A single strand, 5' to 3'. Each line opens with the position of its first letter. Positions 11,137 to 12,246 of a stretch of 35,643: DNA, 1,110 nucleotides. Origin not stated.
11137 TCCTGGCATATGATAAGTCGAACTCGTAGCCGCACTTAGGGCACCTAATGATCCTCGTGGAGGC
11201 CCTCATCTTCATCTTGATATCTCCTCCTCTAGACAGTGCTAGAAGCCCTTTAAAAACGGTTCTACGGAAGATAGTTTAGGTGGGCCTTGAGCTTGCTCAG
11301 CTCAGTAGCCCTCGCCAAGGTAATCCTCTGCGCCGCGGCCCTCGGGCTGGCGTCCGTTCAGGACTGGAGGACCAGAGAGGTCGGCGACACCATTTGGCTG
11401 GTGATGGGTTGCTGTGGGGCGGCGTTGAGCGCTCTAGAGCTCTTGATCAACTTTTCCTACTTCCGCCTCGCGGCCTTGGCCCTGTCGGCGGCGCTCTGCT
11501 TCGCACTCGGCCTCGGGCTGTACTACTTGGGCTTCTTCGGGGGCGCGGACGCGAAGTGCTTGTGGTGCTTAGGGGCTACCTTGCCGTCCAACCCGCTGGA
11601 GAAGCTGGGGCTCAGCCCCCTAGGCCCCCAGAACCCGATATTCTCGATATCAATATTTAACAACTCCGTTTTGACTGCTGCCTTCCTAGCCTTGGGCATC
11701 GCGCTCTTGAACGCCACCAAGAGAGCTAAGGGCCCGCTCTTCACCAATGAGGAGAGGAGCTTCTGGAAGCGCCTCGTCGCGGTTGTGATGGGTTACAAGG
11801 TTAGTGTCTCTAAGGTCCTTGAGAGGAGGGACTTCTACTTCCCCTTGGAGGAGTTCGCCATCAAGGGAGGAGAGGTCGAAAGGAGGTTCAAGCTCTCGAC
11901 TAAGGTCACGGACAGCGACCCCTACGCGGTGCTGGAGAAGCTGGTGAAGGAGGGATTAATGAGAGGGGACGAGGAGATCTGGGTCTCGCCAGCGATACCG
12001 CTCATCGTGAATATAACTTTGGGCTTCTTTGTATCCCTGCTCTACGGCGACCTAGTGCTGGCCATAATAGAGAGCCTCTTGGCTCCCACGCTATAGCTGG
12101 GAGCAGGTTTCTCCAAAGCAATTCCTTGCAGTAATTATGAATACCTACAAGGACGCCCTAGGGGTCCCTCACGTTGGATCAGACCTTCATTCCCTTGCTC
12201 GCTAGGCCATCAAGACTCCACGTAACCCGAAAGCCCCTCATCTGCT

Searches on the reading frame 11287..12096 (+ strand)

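Call 7: search_protein_families(library=pfam, proteins=[window:11287-12096:+])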
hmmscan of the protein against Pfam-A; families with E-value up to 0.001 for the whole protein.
window:11287-12096:+ (269 aa): 2 families
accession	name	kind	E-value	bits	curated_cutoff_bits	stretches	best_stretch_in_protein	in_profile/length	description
PF06847.16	Arc_PepC_II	-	2.6e-19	70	29.9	1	162-256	2-93/93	Archaeal Peptidase A24 C-terminus Type II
PF01478.23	Peptidase_A24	-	4.1e-12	46.9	26.5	1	14-133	2-102/104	Type IV leader peptidase family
